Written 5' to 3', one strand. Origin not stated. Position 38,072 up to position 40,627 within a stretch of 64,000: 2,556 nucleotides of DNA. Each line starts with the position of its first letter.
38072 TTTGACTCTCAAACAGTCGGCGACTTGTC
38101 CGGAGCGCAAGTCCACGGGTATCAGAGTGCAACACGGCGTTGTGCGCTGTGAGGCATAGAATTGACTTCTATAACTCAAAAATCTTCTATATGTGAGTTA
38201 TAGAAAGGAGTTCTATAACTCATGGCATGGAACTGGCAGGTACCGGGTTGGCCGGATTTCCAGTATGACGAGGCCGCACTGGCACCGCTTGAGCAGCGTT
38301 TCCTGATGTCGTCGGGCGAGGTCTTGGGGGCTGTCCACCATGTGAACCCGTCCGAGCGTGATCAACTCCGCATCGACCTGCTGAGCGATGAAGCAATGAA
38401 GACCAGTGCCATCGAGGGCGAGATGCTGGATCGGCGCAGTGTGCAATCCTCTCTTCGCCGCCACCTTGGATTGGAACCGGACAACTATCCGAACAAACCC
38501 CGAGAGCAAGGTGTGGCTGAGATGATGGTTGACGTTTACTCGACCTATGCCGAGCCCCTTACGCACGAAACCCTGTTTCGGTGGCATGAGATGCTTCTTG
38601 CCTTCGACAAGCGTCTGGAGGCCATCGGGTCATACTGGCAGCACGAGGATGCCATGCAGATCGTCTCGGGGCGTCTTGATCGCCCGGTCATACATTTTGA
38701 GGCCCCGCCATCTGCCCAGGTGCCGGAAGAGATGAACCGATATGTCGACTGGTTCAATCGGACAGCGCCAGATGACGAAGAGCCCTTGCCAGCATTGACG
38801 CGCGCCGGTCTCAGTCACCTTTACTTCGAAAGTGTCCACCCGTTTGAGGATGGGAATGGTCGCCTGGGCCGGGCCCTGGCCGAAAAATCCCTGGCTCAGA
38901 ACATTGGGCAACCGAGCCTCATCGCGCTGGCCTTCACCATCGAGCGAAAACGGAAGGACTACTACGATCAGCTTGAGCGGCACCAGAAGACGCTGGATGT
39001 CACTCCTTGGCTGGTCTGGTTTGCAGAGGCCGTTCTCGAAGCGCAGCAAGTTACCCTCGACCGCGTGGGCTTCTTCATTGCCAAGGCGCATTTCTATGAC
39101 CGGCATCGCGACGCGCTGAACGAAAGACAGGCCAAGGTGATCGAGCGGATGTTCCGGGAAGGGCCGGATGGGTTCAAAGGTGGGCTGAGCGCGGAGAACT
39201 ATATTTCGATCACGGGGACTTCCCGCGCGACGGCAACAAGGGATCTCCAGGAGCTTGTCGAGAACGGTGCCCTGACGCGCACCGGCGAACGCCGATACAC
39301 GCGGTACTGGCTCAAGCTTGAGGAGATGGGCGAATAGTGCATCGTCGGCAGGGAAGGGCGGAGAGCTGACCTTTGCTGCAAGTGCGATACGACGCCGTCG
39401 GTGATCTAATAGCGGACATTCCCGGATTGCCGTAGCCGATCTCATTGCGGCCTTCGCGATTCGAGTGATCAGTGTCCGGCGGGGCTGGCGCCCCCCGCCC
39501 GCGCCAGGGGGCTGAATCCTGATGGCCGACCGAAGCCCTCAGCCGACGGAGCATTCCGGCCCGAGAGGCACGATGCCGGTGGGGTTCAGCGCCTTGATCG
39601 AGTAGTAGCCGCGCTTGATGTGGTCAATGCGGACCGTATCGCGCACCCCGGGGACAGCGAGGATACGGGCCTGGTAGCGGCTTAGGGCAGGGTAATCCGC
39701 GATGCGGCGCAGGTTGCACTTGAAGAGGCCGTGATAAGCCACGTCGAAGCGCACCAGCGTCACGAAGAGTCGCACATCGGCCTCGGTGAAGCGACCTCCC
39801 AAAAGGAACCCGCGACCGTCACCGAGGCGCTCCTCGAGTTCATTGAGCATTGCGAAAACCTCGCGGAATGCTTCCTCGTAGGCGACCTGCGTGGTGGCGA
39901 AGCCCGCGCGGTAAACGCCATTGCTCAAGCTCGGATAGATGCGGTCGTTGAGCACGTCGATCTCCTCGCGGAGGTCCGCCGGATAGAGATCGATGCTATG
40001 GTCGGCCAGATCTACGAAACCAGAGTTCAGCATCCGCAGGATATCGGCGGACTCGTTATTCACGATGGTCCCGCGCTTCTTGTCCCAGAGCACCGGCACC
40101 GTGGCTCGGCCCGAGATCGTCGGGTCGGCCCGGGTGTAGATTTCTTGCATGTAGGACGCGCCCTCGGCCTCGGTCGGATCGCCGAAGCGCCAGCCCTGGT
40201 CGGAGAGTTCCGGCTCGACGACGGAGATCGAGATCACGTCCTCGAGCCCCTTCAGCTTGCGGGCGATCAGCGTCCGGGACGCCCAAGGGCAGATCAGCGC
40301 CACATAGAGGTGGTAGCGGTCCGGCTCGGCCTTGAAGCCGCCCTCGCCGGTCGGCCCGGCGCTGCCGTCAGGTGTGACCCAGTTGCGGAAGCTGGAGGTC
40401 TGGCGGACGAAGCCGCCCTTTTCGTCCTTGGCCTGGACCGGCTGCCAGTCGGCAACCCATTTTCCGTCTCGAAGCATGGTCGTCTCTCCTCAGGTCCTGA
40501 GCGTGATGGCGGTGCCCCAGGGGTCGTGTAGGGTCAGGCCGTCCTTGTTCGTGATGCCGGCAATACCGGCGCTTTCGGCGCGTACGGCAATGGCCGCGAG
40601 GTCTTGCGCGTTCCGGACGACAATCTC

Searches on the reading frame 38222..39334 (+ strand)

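Call 79: search_protein_families(library=pfam, proteins=[window:38222-39334:+], max_evalue=0.00001)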
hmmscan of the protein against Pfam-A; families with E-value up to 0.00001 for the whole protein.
window:38222-39334:+ (371 aa): 2 families
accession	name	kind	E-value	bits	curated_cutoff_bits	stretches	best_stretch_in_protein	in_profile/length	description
PF13776.11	DUF4172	-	6.1e-29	100.6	25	1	3-84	1-82/82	Domain of unknown function (DUF4172)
PF02661.23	Fic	-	2.9e-14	54.1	24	1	112-222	1-91/93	Fic/DOC family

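Call 83: search_protein_families(library=padloc, proteins=[window:38222-39334:+], max_evalue=0.001)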
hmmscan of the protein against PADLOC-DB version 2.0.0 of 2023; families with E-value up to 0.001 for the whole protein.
window:38222-39334:+ (371 aa): 6 families
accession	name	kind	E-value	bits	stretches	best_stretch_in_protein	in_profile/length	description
PDLC03963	SoFic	-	6.7e-41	138.9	1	51-362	54-348/361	-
PDLC04836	PDC-S04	-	6.7e-13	46.4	1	101-257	77-215/244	-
PDLC04966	PDC-S24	-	1.5e-12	45.1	1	108-257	228-371/497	-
PDLC04837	PDC-S04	-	1.7e-11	41.9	1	102-263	74-216/234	-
PDLC04840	PDC-S04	-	6.4e-11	40.4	1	158-253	108-198/227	-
PDLC04839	PDC-S04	-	1.2e-06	26.3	1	159-231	92-165/205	-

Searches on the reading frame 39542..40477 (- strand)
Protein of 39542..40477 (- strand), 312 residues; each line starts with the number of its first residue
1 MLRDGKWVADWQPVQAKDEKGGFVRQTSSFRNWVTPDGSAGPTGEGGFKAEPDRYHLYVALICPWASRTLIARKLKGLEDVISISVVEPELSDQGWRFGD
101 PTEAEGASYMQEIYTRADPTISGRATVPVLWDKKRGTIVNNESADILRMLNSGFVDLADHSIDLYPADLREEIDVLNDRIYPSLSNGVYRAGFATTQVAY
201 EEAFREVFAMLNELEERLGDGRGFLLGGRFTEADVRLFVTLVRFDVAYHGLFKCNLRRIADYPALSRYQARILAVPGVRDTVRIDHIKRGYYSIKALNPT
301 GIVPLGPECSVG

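Call 79: search_protein_families(library=pfam, proteins=[window:39542-40477:-], max_evalue=0.00001)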
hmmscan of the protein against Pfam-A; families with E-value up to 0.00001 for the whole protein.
window:39542-40477:- (312 aa): 3 families
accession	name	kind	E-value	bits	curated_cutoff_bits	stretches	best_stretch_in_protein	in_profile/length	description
PF13410.11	GST_C_2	-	2.9e-19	69.3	24.9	1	198-268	2-66/69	Glutathione S-transferase, C-terminal domain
PF13409.12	GST_N_2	-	1.5e-13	51.6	25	1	62-151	1-68/70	Glutathione S-transferase, N-terminal domain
PF00043.30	GST_C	-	5.9e-07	30.1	20.7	1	194-275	18-92/93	Glutathione S-transferase, C-terminal domain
